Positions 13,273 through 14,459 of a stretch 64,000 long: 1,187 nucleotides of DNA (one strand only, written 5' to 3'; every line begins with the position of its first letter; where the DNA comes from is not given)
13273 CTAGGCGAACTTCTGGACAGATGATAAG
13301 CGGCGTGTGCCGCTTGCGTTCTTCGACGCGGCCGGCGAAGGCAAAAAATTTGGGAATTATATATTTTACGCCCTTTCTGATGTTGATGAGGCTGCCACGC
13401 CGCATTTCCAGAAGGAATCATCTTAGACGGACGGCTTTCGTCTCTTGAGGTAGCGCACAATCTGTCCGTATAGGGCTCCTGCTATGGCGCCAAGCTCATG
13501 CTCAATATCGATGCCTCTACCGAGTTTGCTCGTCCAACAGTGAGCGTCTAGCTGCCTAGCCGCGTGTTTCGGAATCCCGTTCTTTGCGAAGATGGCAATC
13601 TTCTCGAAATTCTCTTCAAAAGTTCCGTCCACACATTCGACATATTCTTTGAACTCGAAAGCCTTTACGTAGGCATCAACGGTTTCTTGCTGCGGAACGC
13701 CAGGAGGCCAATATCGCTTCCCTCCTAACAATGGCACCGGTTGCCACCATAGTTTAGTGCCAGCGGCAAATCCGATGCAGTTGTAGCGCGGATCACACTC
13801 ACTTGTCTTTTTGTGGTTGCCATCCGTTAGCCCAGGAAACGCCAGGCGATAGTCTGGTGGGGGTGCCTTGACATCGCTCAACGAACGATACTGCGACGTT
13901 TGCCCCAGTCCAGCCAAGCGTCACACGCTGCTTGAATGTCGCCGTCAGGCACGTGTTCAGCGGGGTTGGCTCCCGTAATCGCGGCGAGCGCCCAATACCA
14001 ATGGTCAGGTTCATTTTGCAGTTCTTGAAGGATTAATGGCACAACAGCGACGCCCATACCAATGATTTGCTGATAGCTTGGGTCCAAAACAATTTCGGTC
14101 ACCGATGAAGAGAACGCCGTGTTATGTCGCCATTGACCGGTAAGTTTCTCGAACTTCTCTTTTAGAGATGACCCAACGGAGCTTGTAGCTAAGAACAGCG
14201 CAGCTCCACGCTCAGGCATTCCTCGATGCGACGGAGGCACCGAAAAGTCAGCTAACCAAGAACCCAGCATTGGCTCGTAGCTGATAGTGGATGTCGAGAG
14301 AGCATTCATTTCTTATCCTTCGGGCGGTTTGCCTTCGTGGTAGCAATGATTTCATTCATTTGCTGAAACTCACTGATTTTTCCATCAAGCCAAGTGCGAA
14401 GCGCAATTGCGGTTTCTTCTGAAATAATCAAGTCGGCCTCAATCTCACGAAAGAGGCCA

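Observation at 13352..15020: Translationally coupled three-gene operon ending in a papain-like Cys/His protein: candidate toxin-antitoxin-chaperone or defence module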

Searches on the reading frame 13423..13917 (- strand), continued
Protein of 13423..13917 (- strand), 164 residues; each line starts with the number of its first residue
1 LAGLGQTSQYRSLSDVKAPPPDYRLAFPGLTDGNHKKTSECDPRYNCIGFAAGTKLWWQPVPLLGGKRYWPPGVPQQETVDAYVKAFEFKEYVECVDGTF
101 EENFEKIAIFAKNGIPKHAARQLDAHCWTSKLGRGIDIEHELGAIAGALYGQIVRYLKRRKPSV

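Call 85: search_dna_similar(query=L184:5010-6368:+, collection=phages, mode=protein, max_evalue=0.00001, max_rows=6)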
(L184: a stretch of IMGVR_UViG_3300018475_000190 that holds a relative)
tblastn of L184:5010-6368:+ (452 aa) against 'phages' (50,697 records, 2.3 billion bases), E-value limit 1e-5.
Records with a match: 48; places in all: 49; records where one place covers at least 80% of the query: 45.
Best place of each record, by identity: <60% 48.
By first word of the organism name: Porphyromonas 18; Flavobacterium 12; Cellulophaga 9; Bacteriophage 4; Microcystis 2; Polaribacter 2; Bacteroides 1.
By host as written in the record: Cellulophaga sp. HaHaR_3_176 9; - 4; Flavobacterium sp. LMO6 2; Flavobacterium psychrophilum T23 2; Flavobacterium psychrophilum A2 2; Flavobacterium psychrophilum strain MH1 2; Porphyromonas gingivalis ATCC 49417 2; Microcystis sp. 2; and 22 more.
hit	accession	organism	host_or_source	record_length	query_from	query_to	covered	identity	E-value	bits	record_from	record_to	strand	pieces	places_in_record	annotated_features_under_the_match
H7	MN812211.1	Flavobacterium phage vB_FspS_laban6-1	Flavobacterium sp. LMO6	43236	40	448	90%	35.6%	5e-83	284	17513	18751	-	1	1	hypothetical protein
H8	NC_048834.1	Flavobacterium phage vB_FspS_laban6-1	Flavobacterium sp. LMO6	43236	40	448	90%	35.6%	5e-83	284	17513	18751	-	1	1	hypothetical protein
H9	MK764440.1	Flavobacterium phage FPSV-F7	Flavobacterium psychrophilum 990512-1/1B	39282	52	452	89%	35.5%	6e-83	284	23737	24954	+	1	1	hypothetical protein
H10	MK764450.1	Flavobacterium phage FPSV-D35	Flavobacterium psychrophilum FPS-D15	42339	52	452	89%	35.5%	6e-83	284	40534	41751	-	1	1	hypothetical protein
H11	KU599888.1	Flavobacterium phage 23T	Flavobacterium psychrophilum T23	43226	52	452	89%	35.5%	6e-83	284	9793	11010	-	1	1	hypothetical protein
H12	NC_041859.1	Flavobacterium phage 23T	Flavobacterium psychrophilum T23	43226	52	452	89%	35.5%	6e-83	284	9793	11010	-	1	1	hypothetical protein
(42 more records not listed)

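Call 91: fold_search(model_id=the predicted structure, library=viral)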
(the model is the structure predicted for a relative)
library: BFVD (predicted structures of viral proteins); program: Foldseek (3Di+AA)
matches with E <= 10: 1016; with E <= 0.001: 0
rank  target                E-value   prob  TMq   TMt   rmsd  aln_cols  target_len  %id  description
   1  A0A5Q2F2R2            2.2e-02  0.99  0.40  0.20   5.3        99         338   14  (no name in the UniProt tables at hand)
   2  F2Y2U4                5.2e-02  0.97  0.51  0.44   5.1       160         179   16  (no name in the UniProt tables at hand)
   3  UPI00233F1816         7.5e-02  0.92  0.36  0.37   5.8        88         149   15  (no name look-up for this kind of identifier)
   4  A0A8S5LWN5            7.5e-02  0.47  0.30  0.23   7.7       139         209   15  NlpC/P60 family [Podoviridae sp. ctx9R1]
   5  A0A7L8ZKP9            9.0e-02  0.85  0.39  0.46   6.3       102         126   11  (no name in the UniProt tables at hand)
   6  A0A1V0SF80            1.2e-01  0.84  0.47  0.42   5.5       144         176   12  Uncharacterized protein [Hokovirus HKV1]
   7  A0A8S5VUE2            1.3e-01  0.54  0.30  0.26   5.8       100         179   17  NlpC/P60 family [Tectiviridae sp.]
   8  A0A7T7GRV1            1.4e-01  0.63  0.39  0.39   5.8       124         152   15  (no name in the UniProt tables at hand)
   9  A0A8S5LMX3            1.4e-01  0.23  0.28  0.20  15.1       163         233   13  NlpC/P60 family [Siphoviridae sp. ctsf32]
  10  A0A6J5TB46            1.6e-01  0.08  0.19  0.18  14.5       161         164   11  Uncharacterized protein [uncultured Caudovirales phage]
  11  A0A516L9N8            1.8e-01  0.54  0.33  0.28   5.0        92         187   21  (no name in the UniProt tables at hand)
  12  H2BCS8                1.8e-01  0.47  0.41  0.29   8.8       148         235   10  (no name in the UniProt tables at hand)
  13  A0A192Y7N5            1.9e-01  0.25  0.23  0.31   5.6        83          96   14  Uncharacterized protein [Escherichia phage vB_EcoS_NBD2]
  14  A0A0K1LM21            2.0e-01  0.84  0.36  0.42   3.5        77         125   17  Tail assembly protein [Caulobacter phage Seuss]
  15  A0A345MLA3            2.0e-01  0.44  0.39  0.47   7.7       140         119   18  (no name in the UniProt tables at hand)
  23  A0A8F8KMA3            2.7e-01  0.60  0.36  0.23   6.6       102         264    9  NlpC/P60 domain-containing protein [Clandestinovirus]
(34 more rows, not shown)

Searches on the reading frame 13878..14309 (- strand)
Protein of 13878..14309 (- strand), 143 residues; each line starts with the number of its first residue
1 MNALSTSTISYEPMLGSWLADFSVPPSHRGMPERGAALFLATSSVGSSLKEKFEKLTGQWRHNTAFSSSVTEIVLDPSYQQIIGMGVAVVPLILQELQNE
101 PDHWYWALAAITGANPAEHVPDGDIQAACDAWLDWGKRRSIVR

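Call 4: search_protein_families(library=pfam, proteins=[window:13878-14309:-], max_evalue=1)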
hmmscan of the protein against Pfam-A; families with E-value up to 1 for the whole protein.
window:13878-14309:- (143 aa): 0 families

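Call 5: search_protein_families(library=padloc, proteins=[window:13878-14309:-], max_evalue=1)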
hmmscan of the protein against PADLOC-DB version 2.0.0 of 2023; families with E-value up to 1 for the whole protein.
window:13878-14309:- (143 aa): 0 families

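Call 6: search_protein_families(library=ncbifam, proteins=[window:13878-14309:-], max_evalue=1)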
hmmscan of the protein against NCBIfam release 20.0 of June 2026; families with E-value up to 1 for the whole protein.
window:13878-14309:- (143 aa): 0 families

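Call 11: find_homologous_proteins(query=window:13878-14309:-)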
Query window:13878-14309:- (143 aa): 57 proteins with E <= 0.001 among 83 candidates.
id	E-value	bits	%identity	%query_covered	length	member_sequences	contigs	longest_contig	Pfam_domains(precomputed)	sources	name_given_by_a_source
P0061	1.1e-91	322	100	100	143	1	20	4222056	-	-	-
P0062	6.2e-74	264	84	100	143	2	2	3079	-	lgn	-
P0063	5.5e-51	190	79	82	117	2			-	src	-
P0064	1.2e-47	179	61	97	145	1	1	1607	-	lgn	-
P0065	1.2e-43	166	72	73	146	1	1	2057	-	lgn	-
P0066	2.8e-43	165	57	98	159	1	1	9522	-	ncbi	-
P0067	1.0e-40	157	68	72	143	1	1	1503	-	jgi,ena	-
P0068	1.3e-40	156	67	73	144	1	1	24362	-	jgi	jgi:hypothetical protein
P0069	1.8e-40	156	67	72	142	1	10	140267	-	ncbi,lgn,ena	-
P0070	3.9e-40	155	62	83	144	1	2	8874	-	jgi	jgi:hypothetical protein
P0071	5.6e-40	154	65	73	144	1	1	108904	-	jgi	jgi:hypothetical protein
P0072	1.3e-39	153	55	90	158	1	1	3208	-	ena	-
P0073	1.8e-39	153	70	67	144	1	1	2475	-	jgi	jgi:hypothetical protein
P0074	3.4e-39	152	67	72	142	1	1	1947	-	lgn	-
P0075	3.7e-39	152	62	83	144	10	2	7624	-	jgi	jgi:hypothetical protein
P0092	4.4e-32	129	59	68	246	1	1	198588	PF00072.31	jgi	jgi:ActR/RegA family two-component response regulator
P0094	5.9e-25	106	46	78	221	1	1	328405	-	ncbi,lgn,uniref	ncbi:hypothetical protein [Nostoc sp.]|uniref:hypothetical protein n=1 Tax=Nostoc sp. TaxID=1180 Rep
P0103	3.7e-23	100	48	74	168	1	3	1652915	-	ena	-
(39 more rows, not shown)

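Call 14: find_encoding_contigs(protein=P0061, flank=10000, max_places=8)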
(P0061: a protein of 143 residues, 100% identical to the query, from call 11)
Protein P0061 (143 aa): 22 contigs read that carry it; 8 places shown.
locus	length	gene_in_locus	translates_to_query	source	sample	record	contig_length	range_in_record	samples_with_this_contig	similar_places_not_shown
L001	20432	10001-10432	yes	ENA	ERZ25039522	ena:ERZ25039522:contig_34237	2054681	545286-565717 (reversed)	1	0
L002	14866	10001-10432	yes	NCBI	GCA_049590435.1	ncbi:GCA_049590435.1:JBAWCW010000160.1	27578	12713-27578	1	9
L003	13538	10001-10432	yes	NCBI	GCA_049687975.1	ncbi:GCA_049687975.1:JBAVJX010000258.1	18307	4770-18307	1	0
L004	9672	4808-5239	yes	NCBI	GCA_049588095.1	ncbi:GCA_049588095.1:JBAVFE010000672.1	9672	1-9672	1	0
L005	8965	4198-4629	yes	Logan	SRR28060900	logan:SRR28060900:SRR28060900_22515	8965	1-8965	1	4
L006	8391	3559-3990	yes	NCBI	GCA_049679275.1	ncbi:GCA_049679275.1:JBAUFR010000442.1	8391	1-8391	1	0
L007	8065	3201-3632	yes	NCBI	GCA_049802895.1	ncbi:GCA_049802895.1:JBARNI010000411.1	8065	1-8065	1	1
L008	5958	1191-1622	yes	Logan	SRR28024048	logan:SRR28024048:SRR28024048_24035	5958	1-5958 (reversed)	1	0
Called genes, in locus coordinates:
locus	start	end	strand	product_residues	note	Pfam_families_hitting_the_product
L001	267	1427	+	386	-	PF01828:Peptidase_A4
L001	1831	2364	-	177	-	-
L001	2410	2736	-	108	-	PF01906:YbjQ_1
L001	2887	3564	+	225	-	PF03588:Leu_Phe_trans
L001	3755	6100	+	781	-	PF04945:YHS, PF19335:HMBD, PF00122:E1-E2_ATPase, PF00702:Hydrolase, PF08282:Hydrolase_3 (faint)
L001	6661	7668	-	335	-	PF01073:3Beta_HSD (weak), PF01370:Epimerase, PF04321:RmlD_sub_bind, PF07993:NAD_binding_4 (faint), PF16363:GDP_Man_Dehyd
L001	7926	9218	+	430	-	PF00155:Aminotran_1_2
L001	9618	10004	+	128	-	-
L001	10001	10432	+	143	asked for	-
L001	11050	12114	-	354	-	PF00762:Ferrochelatase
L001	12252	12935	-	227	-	PF01168:Ala_racemase_N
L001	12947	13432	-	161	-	-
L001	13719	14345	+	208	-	PF00578:AhpC-TSA, PF08534:Redoxin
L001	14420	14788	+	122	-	-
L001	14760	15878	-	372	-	PF01609:DDE_Tnp_1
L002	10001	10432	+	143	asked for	-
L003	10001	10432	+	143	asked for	-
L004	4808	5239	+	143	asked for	-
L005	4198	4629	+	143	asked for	-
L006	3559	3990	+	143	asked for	-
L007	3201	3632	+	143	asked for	-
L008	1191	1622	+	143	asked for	-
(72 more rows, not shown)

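Call 30: search_solved_structures(query=A3, max_evalue=10, show_alignments=3)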
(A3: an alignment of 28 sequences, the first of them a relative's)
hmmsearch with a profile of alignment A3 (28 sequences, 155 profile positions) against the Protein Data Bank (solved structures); distinct sequences matched with E-value up to 10: 1.
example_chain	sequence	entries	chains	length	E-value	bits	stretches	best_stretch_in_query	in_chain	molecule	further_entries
9g8u_B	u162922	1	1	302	2.3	11.3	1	27-85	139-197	Lipase chaperone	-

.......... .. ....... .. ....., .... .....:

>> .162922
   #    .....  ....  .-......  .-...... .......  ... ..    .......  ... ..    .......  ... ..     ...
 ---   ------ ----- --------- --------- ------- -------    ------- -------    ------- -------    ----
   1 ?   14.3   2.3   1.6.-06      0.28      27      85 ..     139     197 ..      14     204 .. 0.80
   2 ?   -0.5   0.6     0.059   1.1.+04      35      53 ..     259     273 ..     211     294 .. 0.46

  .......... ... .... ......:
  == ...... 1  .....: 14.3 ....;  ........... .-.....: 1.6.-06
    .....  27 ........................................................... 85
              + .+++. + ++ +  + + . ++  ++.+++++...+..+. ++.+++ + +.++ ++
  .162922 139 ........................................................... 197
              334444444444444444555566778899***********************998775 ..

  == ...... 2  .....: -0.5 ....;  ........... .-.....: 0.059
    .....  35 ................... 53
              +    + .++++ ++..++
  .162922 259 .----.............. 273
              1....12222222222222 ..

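Call 31: search_protein_families(library=pfam, alignment_id=A3, max_evalue=1)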
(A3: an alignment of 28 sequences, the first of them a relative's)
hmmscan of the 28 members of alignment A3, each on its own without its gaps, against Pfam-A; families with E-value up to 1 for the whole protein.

A. member 1, P0061 (143 aa): 0 families

B. families by the number of members that match (of 28 scanned): 11 families
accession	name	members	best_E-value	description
PF00072.30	Response_reg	1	6.7e-21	Response regulator receiver domain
PF20274.4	cREC_REC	1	0.0058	Cyclic-phosphate processing Receiver domain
PF01253.27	SUI1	1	0.043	Translation initiation factor SUI1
PF16763.10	Spidroin_N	1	0.051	Major ampullate spidroin 1, spider silk protein 1, N-term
PF09502.15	HrpB4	1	0.06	Bacterial type III secretion protein (HrpB4)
PF15119.11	APOC4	1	0.08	Apolipoprotein C4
PF23198.2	PDE8A_N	1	0.13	PDE8A-like, N-terminal domain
PF10660.14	MitoNEET_N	1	0.14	Iron-containing outer mitochondrial membrane protein N-terminus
PF16877.10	DUF5078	1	0.16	Domain of unknown function (DUF5078)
PF11887.13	Mce4_CUP1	1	0.18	Cholesterol uptake porter CUP1 of Mce4, putative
PF12551.13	PHBC_N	1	0.48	Poly-beta-hydroxybutyrate polymerase N terminal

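Call 88: find_encoding_contigs(protein=P0094, flank=4000, max_places=2)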
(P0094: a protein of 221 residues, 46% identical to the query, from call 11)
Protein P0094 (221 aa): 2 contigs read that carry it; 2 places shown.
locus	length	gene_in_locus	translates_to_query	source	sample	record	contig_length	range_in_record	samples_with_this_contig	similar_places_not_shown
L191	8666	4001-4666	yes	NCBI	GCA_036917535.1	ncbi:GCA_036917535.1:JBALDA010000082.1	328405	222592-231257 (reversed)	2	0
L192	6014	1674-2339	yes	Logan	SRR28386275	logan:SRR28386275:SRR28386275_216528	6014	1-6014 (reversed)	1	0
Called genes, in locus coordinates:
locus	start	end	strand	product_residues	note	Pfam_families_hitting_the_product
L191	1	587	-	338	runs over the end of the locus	PF01032:FecCD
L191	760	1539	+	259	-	PF00857:Isochorismatase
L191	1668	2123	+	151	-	PF01050:MannoseP_isomer (faint), PF00190:Cupin_1 (weak), PF02311:AraC_binding (weak), PF07883:Cupin_2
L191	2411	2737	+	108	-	PF04255:DUF433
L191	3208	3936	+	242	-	-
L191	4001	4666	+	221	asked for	-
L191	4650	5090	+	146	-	PF24738:DUF7689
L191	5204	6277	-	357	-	PF00266:Aminotran_5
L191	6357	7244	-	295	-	PF13649:Methyltransf_25 (faint)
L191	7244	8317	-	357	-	PF20706:GT4-conflict (faint), PF00534:Glycos_transf_1, PF13692:Glyco_trans_1_4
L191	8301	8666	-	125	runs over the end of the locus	PF01242:PTPS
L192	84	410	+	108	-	PF04255:DUF433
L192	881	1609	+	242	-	-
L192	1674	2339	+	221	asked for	-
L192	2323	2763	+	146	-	PF24738:DUF7689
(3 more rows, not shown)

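Call 89: find_encoding_contigs(protein=P0092, flank=4000, max_places=2)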
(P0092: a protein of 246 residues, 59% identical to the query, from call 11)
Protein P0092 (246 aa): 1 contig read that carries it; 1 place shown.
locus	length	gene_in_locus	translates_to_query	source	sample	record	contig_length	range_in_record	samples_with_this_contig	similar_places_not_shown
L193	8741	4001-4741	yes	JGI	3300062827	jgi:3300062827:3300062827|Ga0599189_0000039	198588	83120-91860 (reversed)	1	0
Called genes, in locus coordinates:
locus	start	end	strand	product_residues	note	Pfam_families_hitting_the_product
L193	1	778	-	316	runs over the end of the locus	PF00941:FAD_binding_5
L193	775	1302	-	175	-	PF13085:Fer2_3 (faint), PF00111:Fer2, PF01799:Fer2_2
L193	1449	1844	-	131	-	PF07883:Cupin_2 (weak)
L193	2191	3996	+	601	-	PF02518:HATPase_c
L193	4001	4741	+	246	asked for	PF00072:Response_reg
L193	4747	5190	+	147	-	PF24738:DUF7689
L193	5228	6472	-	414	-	PF05977:MFS_3, PF07690:MFS_1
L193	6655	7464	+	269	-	PF12849:PBP_like_2, PF13531:SBP_bac_11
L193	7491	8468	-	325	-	PF12146:Hydrolase_4, PF00561:Abhydrolase_1, PF02089:Palm_thioest (weak), PF12697:Abhydrolase_6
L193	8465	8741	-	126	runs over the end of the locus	-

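Call 90: find_encoding_contigs(protein=P0103, flank=4000, max_places=2)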
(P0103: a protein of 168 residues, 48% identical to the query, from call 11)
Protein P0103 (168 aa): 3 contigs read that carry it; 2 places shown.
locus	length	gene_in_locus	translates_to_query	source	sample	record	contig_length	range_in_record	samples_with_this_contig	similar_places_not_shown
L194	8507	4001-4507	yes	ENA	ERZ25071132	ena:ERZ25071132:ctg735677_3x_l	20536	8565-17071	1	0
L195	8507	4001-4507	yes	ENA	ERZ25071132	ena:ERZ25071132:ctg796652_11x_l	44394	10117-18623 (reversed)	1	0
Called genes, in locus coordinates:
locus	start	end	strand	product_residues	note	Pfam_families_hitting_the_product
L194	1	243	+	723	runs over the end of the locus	PF05958:tRNA_U5-meth_tr, PF02545:Maf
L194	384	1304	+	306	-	PF01073:3Beta_HSD (faint), PF01370:Epimerase, PF05368:NmrA, PF13460:NAD_binding_10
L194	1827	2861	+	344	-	-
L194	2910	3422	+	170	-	-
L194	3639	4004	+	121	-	-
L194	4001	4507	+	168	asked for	-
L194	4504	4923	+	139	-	PF24738:DUF7689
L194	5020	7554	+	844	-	PF02515:CoA_transf_3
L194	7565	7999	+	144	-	-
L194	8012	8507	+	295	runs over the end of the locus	PF00378:ECH_1, PF16113:ECH_2, PF00378:ECH_1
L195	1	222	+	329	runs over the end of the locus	PF05958:tRNA_U5-meth_tr, PF02545:Maf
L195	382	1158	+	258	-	PF01073:3Beta_HSD (faint), PF01370:Epimerase, PF05368:NmrA, PF13460:NAD_binding_10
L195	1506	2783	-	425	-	-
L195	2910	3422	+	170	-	PF06181:Urate_ox_N (faint)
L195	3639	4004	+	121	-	-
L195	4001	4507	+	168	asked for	-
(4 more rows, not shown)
